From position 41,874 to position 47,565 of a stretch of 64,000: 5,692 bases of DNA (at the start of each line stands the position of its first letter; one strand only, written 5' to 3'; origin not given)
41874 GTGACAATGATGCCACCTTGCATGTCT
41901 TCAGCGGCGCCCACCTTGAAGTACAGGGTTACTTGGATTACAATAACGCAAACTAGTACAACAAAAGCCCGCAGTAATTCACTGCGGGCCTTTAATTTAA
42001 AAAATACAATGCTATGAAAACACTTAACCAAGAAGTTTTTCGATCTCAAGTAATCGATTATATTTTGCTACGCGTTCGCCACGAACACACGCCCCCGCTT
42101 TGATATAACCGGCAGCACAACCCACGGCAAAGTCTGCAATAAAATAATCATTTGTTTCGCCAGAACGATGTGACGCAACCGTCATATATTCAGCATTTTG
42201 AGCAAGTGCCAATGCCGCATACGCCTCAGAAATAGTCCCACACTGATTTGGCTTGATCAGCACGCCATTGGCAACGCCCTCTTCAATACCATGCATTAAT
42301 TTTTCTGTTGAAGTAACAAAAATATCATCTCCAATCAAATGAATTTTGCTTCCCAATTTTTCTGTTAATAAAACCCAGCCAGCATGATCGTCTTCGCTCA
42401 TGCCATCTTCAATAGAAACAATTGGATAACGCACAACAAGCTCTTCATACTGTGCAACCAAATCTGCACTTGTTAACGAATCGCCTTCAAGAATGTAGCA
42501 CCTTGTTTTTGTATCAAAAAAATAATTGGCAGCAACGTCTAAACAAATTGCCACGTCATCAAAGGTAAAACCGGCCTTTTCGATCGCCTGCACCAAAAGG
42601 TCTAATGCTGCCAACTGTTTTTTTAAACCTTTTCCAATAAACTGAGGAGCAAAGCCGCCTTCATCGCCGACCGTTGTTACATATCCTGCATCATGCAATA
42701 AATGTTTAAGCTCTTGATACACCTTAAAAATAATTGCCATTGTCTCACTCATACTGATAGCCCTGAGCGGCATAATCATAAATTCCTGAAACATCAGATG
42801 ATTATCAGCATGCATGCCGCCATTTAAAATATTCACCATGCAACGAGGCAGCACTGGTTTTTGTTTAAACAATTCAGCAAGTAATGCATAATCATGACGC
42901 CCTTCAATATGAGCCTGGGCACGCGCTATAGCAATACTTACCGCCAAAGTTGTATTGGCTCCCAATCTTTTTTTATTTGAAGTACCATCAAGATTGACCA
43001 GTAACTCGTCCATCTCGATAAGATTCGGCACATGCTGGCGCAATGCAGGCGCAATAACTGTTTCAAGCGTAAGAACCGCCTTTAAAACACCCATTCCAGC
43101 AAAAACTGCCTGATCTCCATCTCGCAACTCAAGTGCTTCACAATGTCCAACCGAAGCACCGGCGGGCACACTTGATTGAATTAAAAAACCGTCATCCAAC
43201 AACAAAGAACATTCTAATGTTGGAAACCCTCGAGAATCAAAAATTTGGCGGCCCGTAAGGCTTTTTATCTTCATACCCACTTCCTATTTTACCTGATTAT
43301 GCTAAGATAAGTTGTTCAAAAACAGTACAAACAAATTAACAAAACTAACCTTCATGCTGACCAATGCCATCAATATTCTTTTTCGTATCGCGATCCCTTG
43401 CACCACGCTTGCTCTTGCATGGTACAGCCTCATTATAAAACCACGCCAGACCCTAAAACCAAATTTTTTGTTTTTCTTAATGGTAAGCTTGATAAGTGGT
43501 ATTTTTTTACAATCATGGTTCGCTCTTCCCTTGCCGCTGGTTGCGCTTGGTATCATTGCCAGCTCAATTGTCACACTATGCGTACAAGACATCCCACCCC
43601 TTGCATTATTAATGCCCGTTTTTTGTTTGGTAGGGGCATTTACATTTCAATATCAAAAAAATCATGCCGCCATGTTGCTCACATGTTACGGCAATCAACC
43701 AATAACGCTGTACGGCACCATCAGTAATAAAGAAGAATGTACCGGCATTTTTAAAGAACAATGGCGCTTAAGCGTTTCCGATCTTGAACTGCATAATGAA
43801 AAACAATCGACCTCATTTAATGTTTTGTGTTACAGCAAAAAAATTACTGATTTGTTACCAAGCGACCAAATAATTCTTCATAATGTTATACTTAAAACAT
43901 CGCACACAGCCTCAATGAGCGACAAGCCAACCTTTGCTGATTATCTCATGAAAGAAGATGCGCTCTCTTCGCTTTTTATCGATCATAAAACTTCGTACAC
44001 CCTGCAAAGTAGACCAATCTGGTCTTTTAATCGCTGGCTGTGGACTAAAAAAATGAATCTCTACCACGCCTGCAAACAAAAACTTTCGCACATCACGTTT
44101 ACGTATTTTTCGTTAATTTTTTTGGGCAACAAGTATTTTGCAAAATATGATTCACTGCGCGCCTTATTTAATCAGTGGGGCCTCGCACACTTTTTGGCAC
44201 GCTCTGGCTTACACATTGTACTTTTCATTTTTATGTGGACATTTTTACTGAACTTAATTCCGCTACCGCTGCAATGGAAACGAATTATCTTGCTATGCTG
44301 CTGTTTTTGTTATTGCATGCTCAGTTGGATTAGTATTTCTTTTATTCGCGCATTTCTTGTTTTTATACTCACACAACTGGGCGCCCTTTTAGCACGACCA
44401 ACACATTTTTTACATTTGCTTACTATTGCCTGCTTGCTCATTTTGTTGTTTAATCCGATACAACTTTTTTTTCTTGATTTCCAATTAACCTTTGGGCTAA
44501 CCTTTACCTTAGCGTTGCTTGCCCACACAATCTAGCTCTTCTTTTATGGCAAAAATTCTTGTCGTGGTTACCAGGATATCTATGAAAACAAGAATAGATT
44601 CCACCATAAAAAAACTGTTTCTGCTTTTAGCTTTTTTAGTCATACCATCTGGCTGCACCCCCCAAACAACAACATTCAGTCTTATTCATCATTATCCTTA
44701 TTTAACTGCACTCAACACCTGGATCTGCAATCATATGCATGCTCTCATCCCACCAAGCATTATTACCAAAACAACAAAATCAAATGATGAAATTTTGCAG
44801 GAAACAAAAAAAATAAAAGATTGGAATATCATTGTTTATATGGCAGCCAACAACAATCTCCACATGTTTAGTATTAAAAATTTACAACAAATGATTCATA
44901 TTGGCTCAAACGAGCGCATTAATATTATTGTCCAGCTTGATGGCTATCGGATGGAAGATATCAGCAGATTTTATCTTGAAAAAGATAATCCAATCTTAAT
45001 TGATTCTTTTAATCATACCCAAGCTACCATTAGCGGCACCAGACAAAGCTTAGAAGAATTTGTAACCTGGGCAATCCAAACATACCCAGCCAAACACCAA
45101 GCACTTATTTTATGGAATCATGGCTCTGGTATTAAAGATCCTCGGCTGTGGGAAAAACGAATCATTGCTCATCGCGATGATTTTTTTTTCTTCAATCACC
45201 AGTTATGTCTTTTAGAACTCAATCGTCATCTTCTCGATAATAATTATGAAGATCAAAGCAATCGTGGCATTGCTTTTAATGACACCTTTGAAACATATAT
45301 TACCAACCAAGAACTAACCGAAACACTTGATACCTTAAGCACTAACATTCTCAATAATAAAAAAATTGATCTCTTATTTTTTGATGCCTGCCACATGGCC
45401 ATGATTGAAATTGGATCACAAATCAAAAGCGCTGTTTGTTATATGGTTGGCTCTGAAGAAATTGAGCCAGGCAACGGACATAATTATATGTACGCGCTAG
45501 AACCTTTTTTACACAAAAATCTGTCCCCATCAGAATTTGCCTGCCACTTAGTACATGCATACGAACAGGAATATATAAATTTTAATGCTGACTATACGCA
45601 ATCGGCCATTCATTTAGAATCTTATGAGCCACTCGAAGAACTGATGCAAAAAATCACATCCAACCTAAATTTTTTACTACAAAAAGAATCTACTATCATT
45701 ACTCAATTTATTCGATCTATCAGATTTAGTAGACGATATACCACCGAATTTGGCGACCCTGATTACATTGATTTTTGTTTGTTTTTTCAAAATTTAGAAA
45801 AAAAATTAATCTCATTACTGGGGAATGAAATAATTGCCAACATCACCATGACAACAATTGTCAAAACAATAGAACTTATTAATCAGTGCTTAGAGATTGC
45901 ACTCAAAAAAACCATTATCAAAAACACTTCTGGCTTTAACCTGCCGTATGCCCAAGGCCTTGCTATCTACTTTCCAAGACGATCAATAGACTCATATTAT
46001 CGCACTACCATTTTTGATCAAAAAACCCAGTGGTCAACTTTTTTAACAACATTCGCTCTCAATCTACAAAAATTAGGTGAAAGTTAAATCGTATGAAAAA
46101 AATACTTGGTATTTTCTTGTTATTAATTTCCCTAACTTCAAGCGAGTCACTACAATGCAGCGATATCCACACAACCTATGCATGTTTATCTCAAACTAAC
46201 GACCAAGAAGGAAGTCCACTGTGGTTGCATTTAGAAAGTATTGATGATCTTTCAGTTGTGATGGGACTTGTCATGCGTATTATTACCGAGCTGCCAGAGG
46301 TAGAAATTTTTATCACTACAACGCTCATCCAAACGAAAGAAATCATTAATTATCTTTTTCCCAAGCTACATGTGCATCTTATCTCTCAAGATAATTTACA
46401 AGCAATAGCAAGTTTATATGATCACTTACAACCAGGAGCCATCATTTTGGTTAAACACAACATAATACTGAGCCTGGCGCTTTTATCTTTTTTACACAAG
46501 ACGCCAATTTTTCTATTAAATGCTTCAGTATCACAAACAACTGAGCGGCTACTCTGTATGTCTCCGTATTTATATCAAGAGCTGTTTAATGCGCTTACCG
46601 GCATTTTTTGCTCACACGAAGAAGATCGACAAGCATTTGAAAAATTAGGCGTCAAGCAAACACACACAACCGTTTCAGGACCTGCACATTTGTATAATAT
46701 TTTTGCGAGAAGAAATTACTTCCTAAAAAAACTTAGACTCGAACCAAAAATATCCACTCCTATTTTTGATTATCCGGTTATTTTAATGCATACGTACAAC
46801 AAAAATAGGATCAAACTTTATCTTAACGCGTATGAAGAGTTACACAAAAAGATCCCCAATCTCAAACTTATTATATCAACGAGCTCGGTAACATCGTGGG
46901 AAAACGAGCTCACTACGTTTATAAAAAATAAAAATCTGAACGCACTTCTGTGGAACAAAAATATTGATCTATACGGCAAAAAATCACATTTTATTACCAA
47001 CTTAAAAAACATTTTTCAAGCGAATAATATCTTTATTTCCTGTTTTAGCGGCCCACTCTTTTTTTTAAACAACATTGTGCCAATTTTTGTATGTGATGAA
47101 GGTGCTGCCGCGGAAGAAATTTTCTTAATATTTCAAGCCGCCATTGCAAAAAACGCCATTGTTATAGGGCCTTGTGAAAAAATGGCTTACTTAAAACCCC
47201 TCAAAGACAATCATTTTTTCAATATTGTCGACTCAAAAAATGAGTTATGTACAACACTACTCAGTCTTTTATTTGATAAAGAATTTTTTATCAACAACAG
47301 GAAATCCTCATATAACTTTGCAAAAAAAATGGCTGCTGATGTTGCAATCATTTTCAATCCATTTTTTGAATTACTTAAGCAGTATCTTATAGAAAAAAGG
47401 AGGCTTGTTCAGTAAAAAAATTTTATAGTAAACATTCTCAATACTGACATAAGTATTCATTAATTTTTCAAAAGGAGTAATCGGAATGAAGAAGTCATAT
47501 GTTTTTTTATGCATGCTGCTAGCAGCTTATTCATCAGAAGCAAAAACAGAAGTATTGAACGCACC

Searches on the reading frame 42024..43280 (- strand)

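Call 5: search_protein_families(library=pfam, proteins=[window:42024-43280:-], max_evalue=0.001)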
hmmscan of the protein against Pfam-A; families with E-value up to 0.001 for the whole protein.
window:42024-43280:- (418 aa): 3 families
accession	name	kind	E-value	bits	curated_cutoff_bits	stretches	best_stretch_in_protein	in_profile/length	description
PF00113.28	Enolase_C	-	4.9e-93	312.1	21.5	1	143-418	3-282/296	Enolase, C-terminal TIM barrel domain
PF03952.21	Enolase_N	-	5.2e-38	130.6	35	1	5-131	1-128/131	Enolase, N-terminal domain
PF13378.12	MR_MLE_C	-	0.00081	19.6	29.4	0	283-372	68-154/219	Enolase C-terminal domain-like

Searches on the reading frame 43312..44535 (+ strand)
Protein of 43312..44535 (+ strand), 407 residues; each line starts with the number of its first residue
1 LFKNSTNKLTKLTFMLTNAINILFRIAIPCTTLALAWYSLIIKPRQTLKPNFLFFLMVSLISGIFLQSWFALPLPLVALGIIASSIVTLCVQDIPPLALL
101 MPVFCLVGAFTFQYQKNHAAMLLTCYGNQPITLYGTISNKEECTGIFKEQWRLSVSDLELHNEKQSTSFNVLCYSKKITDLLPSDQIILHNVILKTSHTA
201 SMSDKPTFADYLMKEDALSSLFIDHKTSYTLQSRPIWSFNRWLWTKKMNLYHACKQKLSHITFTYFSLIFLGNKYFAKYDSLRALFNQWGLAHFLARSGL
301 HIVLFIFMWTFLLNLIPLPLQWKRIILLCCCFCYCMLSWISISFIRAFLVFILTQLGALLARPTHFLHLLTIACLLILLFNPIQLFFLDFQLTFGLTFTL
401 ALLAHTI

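Call 5: search_protein_families(library=pfam, proteins=[window:43312-44535:+], max_evalue=0.001)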
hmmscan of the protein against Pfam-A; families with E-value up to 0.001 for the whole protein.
window:43312-44535:+ (407 aa): 2 families
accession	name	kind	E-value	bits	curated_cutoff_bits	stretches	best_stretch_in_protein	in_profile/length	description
PF03772.21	Competence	-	2.4e-21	76.7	23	1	281-405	12-139/270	Competence protein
PF13567.11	DUF4131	-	2.4e-06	27.8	31.6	1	71-222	2-158/165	Domain of unknown function (DUF4131)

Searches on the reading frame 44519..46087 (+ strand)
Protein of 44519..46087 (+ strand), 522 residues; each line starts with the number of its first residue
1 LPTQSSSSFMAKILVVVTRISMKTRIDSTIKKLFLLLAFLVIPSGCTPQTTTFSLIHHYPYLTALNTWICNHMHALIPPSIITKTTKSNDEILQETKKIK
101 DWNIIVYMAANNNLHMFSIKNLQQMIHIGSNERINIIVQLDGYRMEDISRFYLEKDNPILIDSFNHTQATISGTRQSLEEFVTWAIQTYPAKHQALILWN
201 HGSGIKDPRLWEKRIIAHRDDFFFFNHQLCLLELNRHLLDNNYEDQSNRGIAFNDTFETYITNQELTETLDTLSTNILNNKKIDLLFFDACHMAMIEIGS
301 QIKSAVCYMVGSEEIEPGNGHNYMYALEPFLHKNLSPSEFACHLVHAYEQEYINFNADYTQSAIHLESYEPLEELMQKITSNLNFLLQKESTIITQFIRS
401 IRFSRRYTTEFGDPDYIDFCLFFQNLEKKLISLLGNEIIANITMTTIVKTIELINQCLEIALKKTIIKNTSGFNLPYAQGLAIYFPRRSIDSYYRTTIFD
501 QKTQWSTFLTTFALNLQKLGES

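Call 5: search_protein_families(library=pfam, proteins=[window:44519-46087:+], max_evalue=0.001)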
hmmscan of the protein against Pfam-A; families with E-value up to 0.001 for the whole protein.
window:44519-46087:+ (522 aa): 1 family
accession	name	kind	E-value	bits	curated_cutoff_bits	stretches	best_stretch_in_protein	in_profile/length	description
PF03415.19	Peptidase_C11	-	1.6e-34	120.5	25.8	2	243-509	103-356/359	Clostripain family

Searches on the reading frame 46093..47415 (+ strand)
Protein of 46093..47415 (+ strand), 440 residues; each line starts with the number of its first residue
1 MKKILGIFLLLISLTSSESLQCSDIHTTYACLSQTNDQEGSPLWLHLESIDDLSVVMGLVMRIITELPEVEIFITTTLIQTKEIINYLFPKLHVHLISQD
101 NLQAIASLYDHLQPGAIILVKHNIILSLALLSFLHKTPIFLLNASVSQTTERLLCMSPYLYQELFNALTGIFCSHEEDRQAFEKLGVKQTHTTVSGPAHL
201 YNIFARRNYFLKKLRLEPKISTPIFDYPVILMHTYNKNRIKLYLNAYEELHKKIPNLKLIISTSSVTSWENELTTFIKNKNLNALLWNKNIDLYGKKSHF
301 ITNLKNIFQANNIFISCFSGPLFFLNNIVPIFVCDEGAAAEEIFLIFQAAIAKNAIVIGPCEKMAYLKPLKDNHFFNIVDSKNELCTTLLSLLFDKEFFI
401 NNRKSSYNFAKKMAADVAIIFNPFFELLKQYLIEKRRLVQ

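Call 5: search_protein_families(library=pfam, proteins=[window:46093-47415:+], max_evalue=0.001)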
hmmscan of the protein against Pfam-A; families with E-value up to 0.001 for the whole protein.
window:46093-47415:+ (440 aa): 1 family
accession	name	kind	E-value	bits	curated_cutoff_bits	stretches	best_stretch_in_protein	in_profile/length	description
PF04413.22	Glycos_transf_N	-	8.1e-21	74.8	23.9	1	38-196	14-173/179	3-Deoxy-D-manno-octulosonic-acid transferase (kdotransferase)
